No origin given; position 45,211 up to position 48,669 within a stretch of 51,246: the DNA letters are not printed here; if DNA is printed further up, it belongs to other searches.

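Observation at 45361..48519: Complete ECF-type sigma factor fused to an ~860-residue, apparently cytoplasmic extension with an internal duplication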

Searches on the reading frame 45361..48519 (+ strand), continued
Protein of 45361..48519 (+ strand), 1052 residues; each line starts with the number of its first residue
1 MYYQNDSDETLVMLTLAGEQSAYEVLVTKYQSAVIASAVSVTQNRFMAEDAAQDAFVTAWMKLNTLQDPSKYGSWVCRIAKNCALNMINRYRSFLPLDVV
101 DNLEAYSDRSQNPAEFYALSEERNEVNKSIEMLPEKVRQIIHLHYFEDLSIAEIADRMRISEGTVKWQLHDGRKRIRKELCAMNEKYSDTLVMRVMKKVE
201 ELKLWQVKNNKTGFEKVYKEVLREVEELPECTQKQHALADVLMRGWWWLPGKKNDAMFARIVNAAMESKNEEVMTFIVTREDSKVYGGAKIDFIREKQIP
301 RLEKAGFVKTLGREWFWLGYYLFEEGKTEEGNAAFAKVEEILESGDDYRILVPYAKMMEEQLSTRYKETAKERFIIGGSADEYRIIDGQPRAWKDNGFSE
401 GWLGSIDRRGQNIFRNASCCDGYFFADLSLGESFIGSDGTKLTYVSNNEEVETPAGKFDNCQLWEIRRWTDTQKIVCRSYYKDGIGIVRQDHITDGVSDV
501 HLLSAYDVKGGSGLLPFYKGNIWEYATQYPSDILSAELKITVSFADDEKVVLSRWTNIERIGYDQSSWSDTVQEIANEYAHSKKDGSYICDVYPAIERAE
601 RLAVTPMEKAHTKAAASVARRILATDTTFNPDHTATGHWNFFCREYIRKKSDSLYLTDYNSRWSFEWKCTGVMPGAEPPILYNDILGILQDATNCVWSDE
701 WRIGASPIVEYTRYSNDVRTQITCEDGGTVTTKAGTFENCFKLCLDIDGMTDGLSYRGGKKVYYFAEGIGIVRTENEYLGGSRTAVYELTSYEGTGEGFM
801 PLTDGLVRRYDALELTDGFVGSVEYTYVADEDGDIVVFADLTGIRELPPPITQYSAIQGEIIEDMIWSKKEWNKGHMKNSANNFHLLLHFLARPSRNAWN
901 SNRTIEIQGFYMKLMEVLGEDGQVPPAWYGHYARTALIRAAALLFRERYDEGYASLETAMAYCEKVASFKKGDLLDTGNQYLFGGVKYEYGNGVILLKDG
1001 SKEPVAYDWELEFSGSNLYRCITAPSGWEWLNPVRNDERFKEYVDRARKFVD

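Call 17: find_related_loci(query=A1, collection=genome_contigs, flank=6000)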
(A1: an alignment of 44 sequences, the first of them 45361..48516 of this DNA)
Query A1 (1052 aa) in genome_contigs; peptide patterns used: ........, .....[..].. (x = any residue, [..] = any of these).
599 stretches matched a pattern (row limit reached: there are more); 285 encode a relative of the query (tblastn E <= 1e-3); the best 80 are kept; 80 distinct loci.
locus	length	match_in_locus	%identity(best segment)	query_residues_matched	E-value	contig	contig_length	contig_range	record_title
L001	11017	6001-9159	75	1-1052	0e+0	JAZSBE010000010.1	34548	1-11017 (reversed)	MAG: Eubacteriales bacterium isolate T1900044928_TS20190394.MAGScoT_cleanbin_000057 SGB_3403_k141_1099630, whole genome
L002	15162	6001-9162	73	1-1052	0e+0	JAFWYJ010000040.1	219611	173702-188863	MAG: Clostridia bacterium isolate RGIG6183 Sheep_Rectum-1__c560159, whole genome shotgun sequence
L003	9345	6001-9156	71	1-1052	0e+0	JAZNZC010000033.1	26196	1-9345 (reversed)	MAG: Eubacteriales bacterium isolate T1900044770_TS20190236.MAGScoT_cleanbin_000053 SGB_2447_k141_557342, whole genome s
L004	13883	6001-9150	70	1-1052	0e+0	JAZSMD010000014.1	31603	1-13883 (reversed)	MAG: Eubacteriales bacterium isolate T1900044555_TS20190021.MAGScoT_cleanbin_000068 SGB_294_k141_1658580, whole genome s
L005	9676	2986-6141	68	1-1052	0e+0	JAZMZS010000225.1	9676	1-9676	MAG: Eubacteriales bacterium isolate T1900044749_TS20190415.MAGScoT_cleanbin_000041 SGB_2168_k141_301245, whole genome s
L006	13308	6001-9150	67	1-1052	0e+0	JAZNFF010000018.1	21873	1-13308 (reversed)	MAG: Acutalibacteraceae bacterium isolate T1900044715_TS20190181.MAGScoT_cleanbin_000008 SGB_1868_k141_556560, whole gen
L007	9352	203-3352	67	1-1052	0e+0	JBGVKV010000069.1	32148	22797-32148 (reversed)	MAG: Eubacteriales bacterium isolate fecal_MAG_297 fecal_MAG_297_contig_0069, whole genome shotgun sequence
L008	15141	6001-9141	65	1-1047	0e+0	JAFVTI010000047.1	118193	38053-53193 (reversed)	MAG: Clostridia bacterium isolate RGIG5376 Sheep_Colon-3__c1578, whole genome shotgun sequence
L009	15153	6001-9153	65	1-1051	0e+0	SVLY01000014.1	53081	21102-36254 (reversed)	MAG: Oscillospiraceae bacterium isolate SIG499 NODE_14546_length_53081_cov_1.698002, whole genome shotgun sequence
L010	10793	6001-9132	64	1-1052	0e+0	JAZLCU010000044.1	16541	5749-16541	MAG: Faecousia sp. isolate T1900045045_TC20190038.MAGScoT_cleanbin_000007 SGB_4496_k141_1238780, whole genome shotgun se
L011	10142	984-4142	63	1-1052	0e+0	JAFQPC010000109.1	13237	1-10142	MAG: Clostridia bacterium isolate RGIG2022 Goat_Colon-1__c403451, whole genome shotgun sequence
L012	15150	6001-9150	71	1-1050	0e+0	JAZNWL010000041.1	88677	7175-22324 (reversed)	MAG: Acutalibacteraceae bacterium isolate T1900044784_TS20190250.MAGScoT_cleanbin_000010 SGB_2598_k141_1296471, whole ge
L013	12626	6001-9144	63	1-1052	0e+0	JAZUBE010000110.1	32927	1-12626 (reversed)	MAG: Eubacteriales bacterium isolate T1900045317_YK20190006.MAGScoT_cleanbin_000120 SGB_6322_k141_1051393, whole genome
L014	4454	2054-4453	77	1-799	0e+0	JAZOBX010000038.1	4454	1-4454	MAG: Eubacteriales bacterium isolate T1900044757_TS20190223.MAGScoT_cleanbin_000061 SGB_2310_k141_762394, whole genome s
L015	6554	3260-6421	58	4-1052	0e+0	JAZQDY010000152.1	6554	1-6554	MAG: Eubacteriales bacterium isolate T1900044635_TS20190101.MAGScoT_cleanbin_000080 SGB_1135_k141_1332525, whole genome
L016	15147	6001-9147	59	4-1052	0e+0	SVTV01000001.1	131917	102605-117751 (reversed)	MAG: Oscillospiraceae bacterium isolate SIG704 NODE_2916_length_131917_cov_2.894575, whole genome shotgun sequence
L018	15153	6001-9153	63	1-1052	0e+0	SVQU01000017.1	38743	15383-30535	MAG: Oscillospiraceae bacterium isolate SIG625 NODE_5252_length_38743_cov_2.213072, whole genome shotgun sequence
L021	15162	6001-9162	60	1-1051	0e+0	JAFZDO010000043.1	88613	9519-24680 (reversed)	MAG: Clostridia bacterium isolate RGIG7669 Water_buffalos_Rectum-1__c1044208, whole genome shotgun sequence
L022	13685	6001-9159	55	1-1052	0e+0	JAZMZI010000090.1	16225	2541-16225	MAG: Eubacteriales bacterium isolate T1900044750_TS20190416.MAGScoT_cleanbin_000046 SGB_2190_k141_1669457, whole genome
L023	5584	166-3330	55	1-1052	0e+0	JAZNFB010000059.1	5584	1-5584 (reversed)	MAG: Candidatus Flemingiibacterium sp. isolate T1900044715_TS20190181.MAGScoT_cleanbin_000068 SGB_1872_k141_932345, whol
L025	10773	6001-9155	67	1-1052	0e+0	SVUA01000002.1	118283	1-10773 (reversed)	MAG: Oscillospiraceae bacterium isolate SIG709 NODE_3673_length_118283_cov_3.111649, whole genome shotgun sequence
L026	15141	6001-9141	56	2-1052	0e+0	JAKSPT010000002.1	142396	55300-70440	MAG: Lachnospiraceae bacterium isolate Horse_feces210 MAG210_2, whole genome shotgun sequence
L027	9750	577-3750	49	3-1052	0e+0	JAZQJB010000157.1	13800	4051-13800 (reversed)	MAG: Eubacteriales bacterium isolate T1900044621_TS20190087.MAGScoT_cleanbin_000038 SGB_892_k141_95026, whole genome sho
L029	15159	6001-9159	52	1-1052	0e+0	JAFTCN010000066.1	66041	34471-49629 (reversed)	MAG: Clostridia bacterium isolate RGIG3694 Goat_Rumen.Co__c2203987, whole genome shotgun sequence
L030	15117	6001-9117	49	3-1051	0e+0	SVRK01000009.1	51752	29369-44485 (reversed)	MAG: Oscillospiraceae bacterium isolate SIG641 NODE_3029_length_51752_cov_3.830954, whole genome shotgun sequence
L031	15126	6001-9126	47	7-1052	0e+0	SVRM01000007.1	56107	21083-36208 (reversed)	MAG: Oscillospiraceae bacterium isolate SIG643 NODE_13372_length_56107_cov_3.521686, whole genome shotgun sequence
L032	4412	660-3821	48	1-1052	0e+0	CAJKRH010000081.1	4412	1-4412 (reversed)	MAG TPA_asm: uncultured Ruminococcus sp. isolate ERR1190865-bin.22 genome assembly, contig: NODE_10333_length_4412_cov_4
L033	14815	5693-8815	48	1-1051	0e+0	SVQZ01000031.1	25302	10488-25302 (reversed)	MAG: Oscillospiraceae bacterium isolate SIG630 NODE_9967_length_25302_cov_3.353168, whole genome shotgun sequence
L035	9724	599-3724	47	7-1052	0e+0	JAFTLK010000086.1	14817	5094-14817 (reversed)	MAG: Clostridia bacterium isolate RGIG3925 Roe_deer_Cecum-3__c114089, whole genome shotgun sequence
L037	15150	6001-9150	71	1-1051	0e+0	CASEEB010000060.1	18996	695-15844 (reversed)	uncultured Eubacteriales bacterium isolate CO.O35.metabat-bins.337 genome assembly, contig: CO.O35.metabat-bins.337.fa_k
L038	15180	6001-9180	45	1-1052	0e+0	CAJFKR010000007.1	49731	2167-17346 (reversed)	Candidatus Flemingibacterium merdigallinarum isolate Chicken_22_mag_3 genome assembly, contig: MAGpy_11413_22_idba_bin_3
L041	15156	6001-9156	44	1-1052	0e+0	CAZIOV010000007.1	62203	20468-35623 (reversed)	MAG TPA_asm: uncultured Oscillospiraceae bacterium isolate SRP222994_co1_528 genome assembly, contig: NODE_715_length_62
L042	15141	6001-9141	55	2-1052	0e+0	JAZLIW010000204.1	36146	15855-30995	MAG: Eubacteriales bacterium isolate T1900044969_TA20190031.MAGScoT_cleanbin_000043 SGB_4027_k141_1973693, whole genome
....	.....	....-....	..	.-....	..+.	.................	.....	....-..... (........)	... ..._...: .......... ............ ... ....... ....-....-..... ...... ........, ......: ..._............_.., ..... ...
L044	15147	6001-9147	44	1-1051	0e+0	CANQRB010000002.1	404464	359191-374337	MAG: uncultured Clostridia bacterium isolate Lapin-008__bin63 genome assembly, contig: Lapin-008__NODE_2_length_404464_c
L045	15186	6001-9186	54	1-1052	0e+0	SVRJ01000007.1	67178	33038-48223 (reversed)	MAG: Oscillospiraceae bacterium isolate SIG640 NODE_2017_length_67178_cov_1.487748, whole genome shotgun sequence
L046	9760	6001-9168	59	1-1052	0e+0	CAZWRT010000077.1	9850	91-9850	MAG TPA_asm: uncultured Lachnobacterium sp. isolate SRP199465_co1_274 genome assembly, contig: NODE_19920_length_9850_co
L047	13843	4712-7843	41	7-1052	0e+0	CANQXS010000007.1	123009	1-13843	MAG: uncultured Clostridia bacterium isolate Lapin-032__bin131 genome assembly, contig: Lapin-032__NODE_236_length_12300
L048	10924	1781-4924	39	1-1052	0e+0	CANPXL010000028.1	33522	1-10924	MAG: uncultured Acetatifactor sp. isolate Lapin-004__bin65 genome assembly, contig: Lapin-004__NODE_1520_length_33522_co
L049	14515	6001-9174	59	1-1052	0e+0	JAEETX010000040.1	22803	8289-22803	MAG: Oscillospiraceae bacterium isolate Tb.RUG.415 NODE_8155_length_22803_cov_3.129035, whole genome shotgun sequence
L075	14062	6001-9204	46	1-1051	0e+0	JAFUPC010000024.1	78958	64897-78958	MAG: Clostridia bacterium isolate RGIG4697 Roe_deer_Rectum.Co__c514501, whole genome shotgun sequence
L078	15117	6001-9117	40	7-1051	0e+0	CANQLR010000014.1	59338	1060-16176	MAG: uncultured Clostridia bacterium isolate Lapin-015__bin65 genome assembly, contig: Lapin-015__NODE_399_length_59338_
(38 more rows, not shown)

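Call 22: search_protein_representatives(protein=window:45931-48516:+)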
Query: 862 residues. Proteins with E-value up to 0.001 (for the whole library): 416; up to 1e-10: 296; up to 1e-30: 155. The best 150 are listed.
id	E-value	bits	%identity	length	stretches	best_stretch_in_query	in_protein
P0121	4.2e-255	865.4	49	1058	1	2-860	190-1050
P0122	7.2e-240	815.0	46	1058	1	1-861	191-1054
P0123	2.5e-233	793.3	45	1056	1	1-858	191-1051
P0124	1.1e-226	771.4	54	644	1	215-861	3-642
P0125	6.5e-219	745.7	46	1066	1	1-862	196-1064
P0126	5.9e-216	735.9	41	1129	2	1-659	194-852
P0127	2.6e-215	733.8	43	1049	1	1-860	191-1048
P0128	1.4e-199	681.7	42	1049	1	3-859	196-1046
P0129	7.5e-199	679.3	41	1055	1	3-860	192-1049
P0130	8.4e-199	679.1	42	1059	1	1-860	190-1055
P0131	3.4e-195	667.2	44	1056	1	1-858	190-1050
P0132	1.0e-176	606.1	40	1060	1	2-861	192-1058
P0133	9.9e-175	599.5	39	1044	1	1-860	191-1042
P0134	1.0e-168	579.6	46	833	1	4-655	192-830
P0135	1.4e-166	572.5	39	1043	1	1-861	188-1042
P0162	4.4e-124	431.9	38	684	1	1-653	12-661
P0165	2.9e-120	419.3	40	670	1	2-659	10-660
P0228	2.0e-55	204.7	28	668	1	5-647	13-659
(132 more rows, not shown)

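Call 26: find_encoding_contigs(protein=P0162, flank=4000, max_places=4)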
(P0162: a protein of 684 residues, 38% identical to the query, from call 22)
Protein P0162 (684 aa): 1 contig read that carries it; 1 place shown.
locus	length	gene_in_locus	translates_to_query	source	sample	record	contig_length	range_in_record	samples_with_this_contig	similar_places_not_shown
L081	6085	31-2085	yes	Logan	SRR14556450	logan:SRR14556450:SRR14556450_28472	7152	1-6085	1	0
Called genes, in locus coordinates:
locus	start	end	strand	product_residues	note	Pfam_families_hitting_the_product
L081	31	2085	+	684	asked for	PF21347:DUF3108_like (weak)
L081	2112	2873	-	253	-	PF07883:Cupin_2 (weak), PF00165:HTH_AraC (weak), PF12833:HTH_18, PF00165:HTH_AraC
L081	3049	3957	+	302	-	PF00480:ROK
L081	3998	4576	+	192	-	PF13580:SIS_2, PF01380:SIS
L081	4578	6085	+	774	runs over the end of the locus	PF01915:Glyco_hydro_3_C, PF14310:Fn3-like, PF00933:Glyco_hydro_3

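Call 28: find_encoding_contigs(protein=P0165, flank=4000, max_places=4)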
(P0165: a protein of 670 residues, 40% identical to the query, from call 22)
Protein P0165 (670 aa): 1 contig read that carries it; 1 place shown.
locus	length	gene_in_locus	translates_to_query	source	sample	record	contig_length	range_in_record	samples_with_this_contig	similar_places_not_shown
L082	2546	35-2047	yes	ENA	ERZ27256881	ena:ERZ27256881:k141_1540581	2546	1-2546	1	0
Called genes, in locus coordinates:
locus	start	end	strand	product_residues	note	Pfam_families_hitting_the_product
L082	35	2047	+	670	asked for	PF21347:DUF3108_like (faint)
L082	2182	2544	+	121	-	?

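Call 29: find_encoding_contigs(protein=P0228, flank=4000, max_places=4)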
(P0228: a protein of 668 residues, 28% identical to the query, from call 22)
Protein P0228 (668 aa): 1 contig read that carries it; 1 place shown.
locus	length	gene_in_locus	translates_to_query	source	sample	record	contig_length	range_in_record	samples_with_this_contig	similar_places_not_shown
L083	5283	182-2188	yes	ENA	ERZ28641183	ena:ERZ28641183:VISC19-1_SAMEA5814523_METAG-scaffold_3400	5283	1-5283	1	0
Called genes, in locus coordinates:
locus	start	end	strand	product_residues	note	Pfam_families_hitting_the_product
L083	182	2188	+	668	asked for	-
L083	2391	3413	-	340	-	PF02547:Queuosine_synth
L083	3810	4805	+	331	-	PF01118:Semialdhyde_dh, PF02774:Semialdhyde_dhC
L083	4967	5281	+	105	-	?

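Call 31: predict_structure(alignment_id=A1)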
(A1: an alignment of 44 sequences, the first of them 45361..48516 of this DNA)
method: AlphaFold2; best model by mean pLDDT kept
length: 1052 residues; sequences in the alignment: 44
mean_pLDDT: 79.0   pTM: 0.63
mean pLDDT of the five models: 79.0, 78.7, 77.0, 76.3, 70.1
residues with pLDDT >= 90: 332; 70-90: 463; 50-70: 151; < 50: 106
segments of 3 or more residues with pLDDT < 50: 1-3, 97-127, 175-189, 249-251, 669-684, 692-700, 711-716, 752-754, 815-818, 846-856
pLDDT, mean of each block of 10 residues (from residue 1): 65 80 85 86 72 84 83 89 68 50 38 42 47 61 69 71 63 46 43 77 72 74 80 84 70 67 85 84 71 88 89 94 89 96 93 96 90 92 91 91 85 93 91 88 96 96 93 90 97 90 95 93 93 93 95 95 90 85 70 93 93 90 79 63 79 66 65 39 49 46 61 50 84 92 75 58 85 76 76 84 85 61 86 86 55 52 73 84 86 68 89 90 91 93 91 95 92 91 90 84 79 88 75 86 87 70
secondary structure, 60 per line:
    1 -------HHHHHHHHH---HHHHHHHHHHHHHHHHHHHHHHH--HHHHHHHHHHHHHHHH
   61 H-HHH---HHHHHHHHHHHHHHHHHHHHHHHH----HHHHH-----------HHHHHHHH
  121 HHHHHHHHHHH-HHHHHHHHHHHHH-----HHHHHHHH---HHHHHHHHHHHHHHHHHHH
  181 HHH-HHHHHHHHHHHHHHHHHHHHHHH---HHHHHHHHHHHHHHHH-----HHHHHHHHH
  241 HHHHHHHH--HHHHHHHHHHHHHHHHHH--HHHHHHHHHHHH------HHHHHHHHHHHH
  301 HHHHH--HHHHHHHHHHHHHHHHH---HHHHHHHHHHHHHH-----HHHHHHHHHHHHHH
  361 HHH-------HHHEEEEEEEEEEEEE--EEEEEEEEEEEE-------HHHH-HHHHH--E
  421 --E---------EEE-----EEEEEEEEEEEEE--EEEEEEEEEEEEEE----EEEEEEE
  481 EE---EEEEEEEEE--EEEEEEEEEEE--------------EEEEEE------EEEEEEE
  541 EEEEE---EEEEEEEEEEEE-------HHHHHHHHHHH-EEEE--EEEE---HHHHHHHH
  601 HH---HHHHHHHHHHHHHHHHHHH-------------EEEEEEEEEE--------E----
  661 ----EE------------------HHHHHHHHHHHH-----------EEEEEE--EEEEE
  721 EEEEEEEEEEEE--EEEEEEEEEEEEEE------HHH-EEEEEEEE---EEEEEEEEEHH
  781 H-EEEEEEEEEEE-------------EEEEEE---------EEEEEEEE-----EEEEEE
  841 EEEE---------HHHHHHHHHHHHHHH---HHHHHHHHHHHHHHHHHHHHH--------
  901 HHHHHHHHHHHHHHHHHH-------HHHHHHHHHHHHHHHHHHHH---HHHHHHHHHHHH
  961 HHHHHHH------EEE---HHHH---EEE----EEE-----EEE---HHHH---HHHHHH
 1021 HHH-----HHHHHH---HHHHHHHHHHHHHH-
elements in order (helices of 4 or more, strands of 3 or more residues): H8-16 H20-42 H45-61 H69-92 H97-101 H113-131 H133-145 H151-158 H162-183 H185-207 H211-226 H232-248 H251-268 H271-282 H289-305 H308-324 H328-341 H347-363 E374-386 E389-400 H408-411 H413-417 E433-435 E441-453 E456-469 E474-482 E486-494 E497-507 E522-527 E534-545 E549-560 H568-578 E580-583 E586-589 H593-602 H606-624 E638-647 H685-696 E708-713 E716-732 E735-748 E759-766 E770-778 E783-793 E807-812 E822-829 E835-844 H854-868 H872-892 H901-918 H926-945 H949-967 E974-976 H980-983 E987-989 E994-996 E1002-1004 H1008-1011 H1015-1023 H1029-1034 H1038-1051

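Call 34: fold_search(model_id=the predicted structure, library=pdb)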
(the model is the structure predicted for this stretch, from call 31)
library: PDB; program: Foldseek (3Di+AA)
matches with E <= 10: 715; with E <= 0.001: 3
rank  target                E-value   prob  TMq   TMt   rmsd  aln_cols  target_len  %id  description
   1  8z6g_B                3.9e-04  1.00  0.08  0.44  18.4       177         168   29  the AlgU-MucAcyto complex structure in Pseudomonas aeruginosa (released 2024-05-08)
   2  5wuq_A                8.5e-04  1.00  0.08  0.47  16.9       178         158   27  Crystal structure of SigW in complex with its anti-sigma RsiW, a zinc binding form (released 2017-03-29)
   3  9m9e_F                9.3e-04  1.00  0.07  0.38  19.4       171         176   24  Structural Basis of Pausing During Transcription Initiation in Mycobacterium tuberculosis (released 2026-01-14)
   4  6in7_B                1.0e-03  1.00  0.08  0.45  18.2       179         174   30  Crystal structure of AlgU in complex with MucA(cyto) (released 2019-07-24)
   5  5wur_A                1.2e-03  1.00  0.08  0.49  17.0       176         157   27  Crystal structure of SigW in complex with its anti-sigma RsiW, an oxdized form (released 2017-03-29)
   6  5wuq_B                2.2e-03  1.00  0.08  0.47  17.2       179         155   27  Crystal structure of SigW in complex with its anti-sigma RsiW, a zinc binding form (released 2017-03-29)
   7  8z6g_D                2.3e-03  1.00  0.08  0.46  18.6       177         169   30  the AlgU-MucAcyto complex structure in Pseudomonas aeruginosa (released 2024-05-08)
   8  1or7_A                2.7e-03  1.00  0.09  0.46  18.6       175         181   31  Crystal Structure of Escherichia coli sigmaE with the Cytoplasmic Domain of its Anti-sigma RseA (released 2003-04-15)
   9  9m9d_F                3.0e-03  1.00  0.07  0.41  23.6       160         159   24  Structural Basis of Pausing During Transcription Initiation in Mycobacterium tuberculosis (released 2026-01-14)
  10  1or7_B                3.2e-03  1.00  0.08  0.48  17.1       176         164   28  Crystal Structure of Escherichia coli sigmaE with the Cytoplasmic Domain of its Anti-sigma RseA (released 2003-04-15)
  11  6dv9_F                4.7e-03  1.00  0.07  0.39  23.2       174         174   23  Crystal structure of Mycobacterium tuberculosis transcription initiation complex(ECF sigma factor L) containing 5nt RN (released 2019-02-20)
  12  9a4r_A                7.4e-03  1.00  0.08  0.35  20.5       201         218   17  Integrative model of RPSH-RPOB by crosslinking MS and deep learning (released 2024-09-18)
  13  4nqw_A                8.8e-03  1.00  0.07  0.48  13.9       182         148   19  Structure of Mycobacterium tuberculosis extracytoplasmic function sigma factor SigK in complex with the cytosolic doma (released 2014-01-22)
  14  4cxf_A                1.1e-02  1.00  0.07  0.47  16.8       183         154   22  Structure of CnrH in complex with the cytosolic domain of CnrY (released 2014-04-30)
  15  6dxo_A                1.2e-02  1.00  0.07  0.51  11.7       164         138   21  1.8 A structure of RsbN-BldN complex. (released 2018-07-11)
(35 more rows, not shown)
